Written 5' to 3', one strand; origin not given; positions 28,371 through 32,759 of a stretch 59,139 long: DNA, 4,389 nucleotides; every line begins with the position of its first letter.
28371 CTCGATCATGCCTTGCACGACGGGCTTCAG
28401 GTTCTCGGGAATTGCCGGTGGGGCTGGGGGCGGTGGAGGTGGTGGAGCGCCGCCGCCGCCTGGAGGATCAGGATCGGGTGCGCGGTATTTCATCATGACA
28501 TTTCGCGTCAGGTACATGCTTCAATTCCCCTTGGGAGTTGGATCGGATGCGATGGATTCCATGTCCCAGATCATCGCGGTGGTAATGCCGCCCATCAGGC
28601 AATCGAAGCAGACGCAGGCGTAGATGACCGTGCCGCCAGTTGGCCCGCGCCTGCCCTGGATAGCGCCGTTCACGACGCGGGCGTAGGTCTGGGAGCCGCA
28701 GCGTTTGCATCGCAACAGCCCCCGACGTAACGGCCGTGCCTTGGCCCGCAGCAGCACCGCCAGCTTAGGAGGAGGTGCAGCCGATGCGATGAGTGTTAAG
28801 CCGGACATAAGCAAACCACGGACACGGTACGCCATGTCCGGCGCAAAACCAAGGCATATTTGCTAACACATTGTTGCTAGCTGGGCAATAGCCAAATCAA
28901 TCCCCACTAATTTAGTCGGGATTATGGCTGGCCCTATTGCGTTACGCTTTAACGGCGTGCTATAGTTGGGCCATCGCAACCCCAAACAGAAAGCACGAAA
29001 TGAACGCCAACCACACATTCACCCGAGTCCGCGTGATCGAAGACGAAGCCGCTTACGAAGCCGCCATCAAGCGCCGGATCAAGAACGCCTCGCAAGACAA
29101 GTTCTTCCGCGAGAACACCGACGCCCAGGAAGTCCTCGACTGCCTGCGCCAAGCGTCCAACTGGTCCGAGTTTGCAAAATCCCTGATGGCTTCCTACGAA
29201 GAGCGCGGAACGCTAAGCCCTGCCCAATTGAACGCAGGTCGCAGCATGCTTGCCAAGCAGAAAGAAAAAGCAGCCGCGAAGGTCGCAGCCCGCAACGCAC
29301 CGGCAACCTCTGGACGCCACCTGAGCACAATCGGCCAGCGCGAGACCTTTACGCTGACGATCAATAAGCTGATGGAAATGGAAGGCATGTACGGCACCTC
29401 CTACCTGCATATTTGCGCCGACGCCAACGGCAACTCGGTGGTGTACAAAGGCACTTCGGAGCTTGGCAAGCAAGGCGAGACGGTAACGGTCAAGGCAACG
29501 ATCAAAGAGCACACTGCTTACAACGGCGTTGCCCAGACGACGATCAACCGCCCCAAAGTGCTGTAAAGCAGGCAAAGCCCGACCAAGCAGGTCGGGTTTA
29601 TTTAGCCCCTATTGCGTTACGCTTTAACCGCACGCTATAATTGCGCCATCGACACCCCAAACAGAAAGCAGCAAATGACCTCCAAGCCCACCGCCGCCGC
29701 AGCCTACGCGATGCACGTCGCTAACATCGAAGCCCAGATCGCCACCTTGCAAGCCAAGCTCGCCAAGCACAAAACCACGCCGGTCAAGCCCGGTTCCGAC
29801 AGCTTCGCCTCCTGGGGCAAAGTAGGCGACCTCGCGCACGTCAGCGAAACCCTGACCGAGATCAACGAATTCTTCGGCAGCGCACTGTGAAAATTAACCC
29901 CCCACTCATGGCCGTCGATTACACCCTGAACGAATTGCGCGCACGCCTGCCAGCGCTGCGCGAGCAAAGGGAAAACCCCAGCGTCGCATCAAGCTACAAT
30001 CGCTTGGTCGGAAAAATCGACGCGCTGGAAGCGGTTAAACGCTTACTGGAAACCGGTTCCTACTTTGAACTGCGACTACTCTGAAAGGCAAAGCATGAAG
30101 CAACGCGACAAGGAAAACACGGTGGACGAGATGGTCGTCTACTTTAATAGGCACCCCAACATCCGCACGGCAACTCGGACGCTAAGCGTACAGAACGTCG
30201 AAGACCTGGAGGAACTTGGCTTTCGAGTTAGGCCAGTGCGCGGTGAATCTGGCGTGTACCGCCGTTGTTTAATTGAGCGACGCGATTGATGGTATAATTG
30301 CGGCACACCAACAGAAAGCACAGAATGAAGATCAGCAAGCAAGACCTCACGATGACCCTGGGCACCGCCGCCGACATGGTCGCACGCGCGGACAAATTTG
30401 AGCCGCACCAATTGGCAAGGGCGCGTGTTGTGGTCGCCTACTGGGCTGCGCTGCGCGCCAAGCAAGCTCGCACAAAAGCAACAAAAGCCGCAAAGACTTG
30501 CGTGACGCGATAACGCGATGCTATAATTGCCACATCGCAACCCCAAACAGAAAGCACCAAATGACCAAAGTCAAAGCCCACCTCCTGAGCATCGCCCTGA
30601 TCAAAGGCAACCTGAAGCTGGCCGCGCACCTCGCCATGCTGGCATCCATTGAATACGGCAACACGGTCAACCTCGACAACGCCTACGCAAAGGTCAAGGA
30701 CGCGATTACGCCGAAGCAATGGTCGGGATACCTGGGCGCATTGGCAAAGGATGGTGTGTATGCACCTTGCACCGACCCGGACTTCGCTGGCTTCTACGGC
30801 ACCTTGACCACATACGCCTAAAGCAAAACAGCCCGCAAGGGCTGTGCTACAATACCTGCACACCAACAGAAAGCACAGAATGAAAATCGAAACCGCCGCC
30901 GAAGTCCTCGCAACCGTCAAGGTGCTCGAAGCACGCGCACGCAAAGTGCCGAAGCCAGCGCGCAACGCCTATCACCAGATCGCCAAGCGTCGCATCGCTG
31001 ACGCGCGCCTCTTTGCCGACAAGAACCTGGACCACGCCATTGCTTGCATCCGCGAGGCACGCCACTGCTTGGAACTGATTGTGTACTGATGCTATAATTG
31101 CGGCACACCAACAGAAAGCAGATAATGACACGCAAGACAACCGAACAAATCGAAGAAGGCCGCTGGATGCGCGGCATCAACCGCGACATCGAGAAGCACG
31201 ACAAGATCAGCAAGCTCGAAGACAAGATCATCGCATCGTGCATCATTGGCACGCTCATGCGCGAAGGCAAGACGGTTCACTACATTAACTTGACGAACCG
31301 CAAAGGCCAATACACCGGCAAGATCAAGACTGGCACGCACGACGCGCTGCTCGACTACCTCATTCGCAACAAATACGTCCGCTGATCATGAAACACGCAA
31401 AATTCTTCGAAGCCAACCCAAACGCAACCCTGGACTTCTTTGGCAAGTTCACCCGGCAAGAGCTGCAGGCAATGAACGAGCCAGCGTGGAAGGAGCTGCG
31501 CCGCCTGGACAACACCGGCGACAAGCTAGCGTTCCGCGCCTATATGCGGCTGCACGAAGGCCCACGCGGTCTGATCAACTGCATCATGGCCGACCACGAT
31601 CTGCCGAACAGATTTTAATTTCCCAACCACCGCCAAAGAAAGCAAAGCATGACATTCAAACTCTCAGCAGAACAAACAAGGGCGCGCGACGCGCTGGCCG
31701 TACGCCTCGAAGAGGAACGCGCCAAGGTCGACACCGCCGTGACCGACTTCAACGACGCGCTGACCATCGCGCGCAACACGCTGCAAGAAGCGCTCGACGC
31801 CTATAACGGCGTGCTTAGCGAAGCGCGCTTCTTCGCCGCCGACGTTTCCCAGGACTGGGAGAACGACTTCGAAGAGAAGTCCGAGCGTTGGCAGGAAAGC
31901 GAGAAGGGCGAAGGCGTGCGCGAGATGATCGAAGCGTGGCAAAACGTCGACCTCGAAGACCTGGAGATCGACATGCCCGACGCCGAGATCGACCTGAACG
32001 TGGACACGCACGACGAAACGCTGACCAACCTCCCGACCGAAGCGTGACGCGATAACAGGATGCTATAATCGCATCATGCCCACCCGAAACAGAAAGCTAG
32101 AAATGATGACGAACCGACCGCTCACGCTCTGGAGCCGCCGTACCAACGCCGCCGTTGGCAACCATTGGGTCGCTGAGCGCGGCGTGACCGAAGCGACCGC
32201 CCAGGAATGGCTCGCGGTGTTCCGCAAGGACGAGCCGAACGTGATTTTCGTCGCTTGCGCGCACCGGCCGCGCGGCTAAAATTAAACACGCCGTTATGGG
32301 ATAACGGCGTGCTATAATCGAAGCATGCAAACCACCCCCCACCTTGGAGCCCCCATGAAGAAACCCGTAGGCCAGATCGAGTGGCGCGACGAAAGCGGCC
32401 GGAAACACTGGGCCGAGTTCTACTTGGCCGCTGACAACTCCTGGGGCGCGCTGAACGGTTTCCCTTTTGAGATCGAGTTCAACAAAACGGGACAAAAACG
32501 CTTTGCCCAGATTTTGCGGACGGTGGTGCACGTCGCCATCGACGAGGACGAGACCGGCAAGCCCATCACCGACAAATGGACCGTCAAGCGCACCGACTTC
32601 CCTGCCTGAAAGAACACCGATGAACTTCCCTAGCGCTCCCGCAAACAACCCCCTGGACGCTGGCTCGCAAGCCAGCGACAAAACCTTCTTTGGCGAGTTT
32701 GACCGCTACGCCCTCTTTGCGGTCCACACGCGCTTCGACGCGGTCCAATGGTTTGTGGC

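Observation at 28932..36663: Family of near-identical promoter/leader cassettes with two rigid length classes (26 and 33 nt from -10 to ATG)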

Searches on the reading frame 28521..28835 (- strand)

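Call 32: search_protein_families(library=pfam, proteins=[window:28521-28835:-], max_evalue=0.01)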
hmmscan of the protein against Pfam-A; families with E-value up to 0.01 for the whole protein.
window:28521-28835:- (104 aa): 0 families

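Call 33: search_protein_families(library=phrogs, proteins=[window:28521-28835:-], max_evalue=0.01)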
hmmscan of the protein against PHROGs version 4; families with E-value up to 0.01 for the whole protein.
window:28521-28835:- (104 aa): 1 family
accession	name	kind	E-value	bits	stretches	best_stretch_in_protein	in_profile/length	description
phrog_15916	-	unknown function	8.1e-05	23.4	1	25-83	18-74/80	-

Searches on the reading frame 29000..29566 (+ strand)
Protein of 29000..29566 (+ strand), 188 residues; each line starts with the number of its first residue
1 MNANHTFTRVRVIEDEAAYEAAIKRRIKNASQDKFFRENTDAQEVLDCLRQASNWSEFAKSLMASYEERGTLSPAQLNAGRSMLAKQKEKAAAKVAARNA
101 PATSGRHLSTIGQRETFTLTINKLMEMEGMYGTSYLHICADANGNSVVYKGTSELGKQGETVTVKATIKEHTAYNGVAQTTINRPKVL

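Call 32: search_protein_families(library=pfam, proteins=[window:29000-29566:+], max_evalue=0.01)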
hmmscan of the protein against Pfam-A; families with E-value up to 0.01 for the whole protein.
window:29000-29566:+ (188 aa): 0 families

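Call 33: search_protein_families(library=phrogs, proteins=[window:29000-29566:+], max_evalue=0.01)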
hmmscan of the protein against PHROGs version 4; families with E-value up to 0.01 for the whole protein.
window:29000-29566:+ (188 aa): 6 families
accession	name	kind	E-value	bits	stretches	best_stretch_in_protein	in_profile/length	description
phrog_27218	-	unknown function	4.1e-35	122.3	1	10-187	8-189/192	-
phrog_2319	-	unknown function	6.4e-25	89.2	1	18-187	225-396/399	-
phrog_3628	-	unknown function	5.6e-20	72.6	1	82-188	152-256/257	-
phrog_30451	-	unknown function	8.1e-08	33.1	1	65-187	158-279/287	-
phrog_4046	-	unknown function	8.7e-05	23.1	1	21-103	95-173/301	-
phrog_4095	-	unknown function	0.00011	22.9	1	50-187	82-225/234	-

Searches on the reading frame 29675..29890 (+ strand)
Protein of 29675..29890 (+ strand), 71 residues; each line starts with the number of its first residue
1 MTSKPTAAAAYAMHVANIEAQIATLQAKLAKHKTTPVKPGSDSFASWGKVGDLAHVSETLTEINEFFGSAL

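Call 56: search_protein_families(library=pfam, proteins=[window:29675-29890:+], max_evalue=0.01)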
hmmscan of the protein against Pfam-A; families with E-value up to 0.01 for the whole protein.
window:29675-29890:+ (71 aa): 0 families

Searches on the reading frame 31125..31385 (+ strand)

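Call 32: search_protein_families(library=pfam, proteins=[window:31125-31385:+], max_evalue=0.01)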
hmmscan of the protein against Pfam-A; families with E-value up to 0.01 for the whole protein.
window:31125-31385:+ (86 aa): 0 families

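Call 33: search_protein_families(library=phrogs, proteins=[window:31125-31385:+], max_evalue=0.01)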
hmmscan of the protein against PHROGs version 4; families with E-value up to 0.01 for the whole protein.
window:31125-31385:+ (86 aa): 1 family
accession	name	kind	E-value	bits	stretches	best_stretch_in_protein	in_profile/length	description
phrog_16256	-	unknown function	6.9e-12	46.7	1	13-85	14-88/88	-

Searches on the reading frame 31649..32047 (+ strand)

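Call 32: search_protein_families(library=pfam, proteins=[window:31649-32047:+], max_evalue=0.01)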
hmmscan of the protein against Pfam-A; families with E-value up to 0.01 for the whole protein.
window:31649-32047:+ (132 aa): 1 family
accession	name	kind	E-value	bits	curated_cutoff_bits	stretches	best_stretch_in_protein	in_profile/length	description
PF11101.13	DUF2884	-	0.0091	16.1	30.6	0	25-124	107-193/228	Protein of unknown function (DUF2884)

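Call 33: search_protein_families(library=phrogs, proteins=[window:31649-32047:+], max_evalue=0.01)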
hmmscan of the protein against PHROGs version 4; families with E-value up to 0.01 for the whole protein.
window:31649-32047:+ (132 aa): 0 families

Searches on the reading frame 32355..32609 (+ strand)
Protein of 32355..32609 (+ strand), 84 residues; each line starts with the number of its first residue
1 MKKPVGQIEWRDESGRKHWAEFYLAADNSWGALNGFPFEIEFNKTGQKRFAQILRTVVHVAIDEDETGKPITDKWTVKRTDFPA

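Call 32: search_protein_families(library=pfam, proteins=[window:32355-32609:+], max_evalue=0.01)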
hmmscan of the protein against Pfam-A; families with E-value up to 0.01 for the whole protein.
window:32355-32609:+ (84 aa): 0 families

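Call 33: search_protein_families(library=phrogs, proteins=[window:32355-32609:+], max_evalue=0.01)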
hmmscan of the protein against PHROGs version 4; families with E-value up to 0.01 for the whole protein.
window:32355-32609:+ (84 aa): 1 family
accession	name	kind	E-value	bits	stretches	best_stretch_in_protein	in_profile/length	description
phrog_23785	-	unknown function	2.5e-08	35.3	1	32-79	36-87/93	-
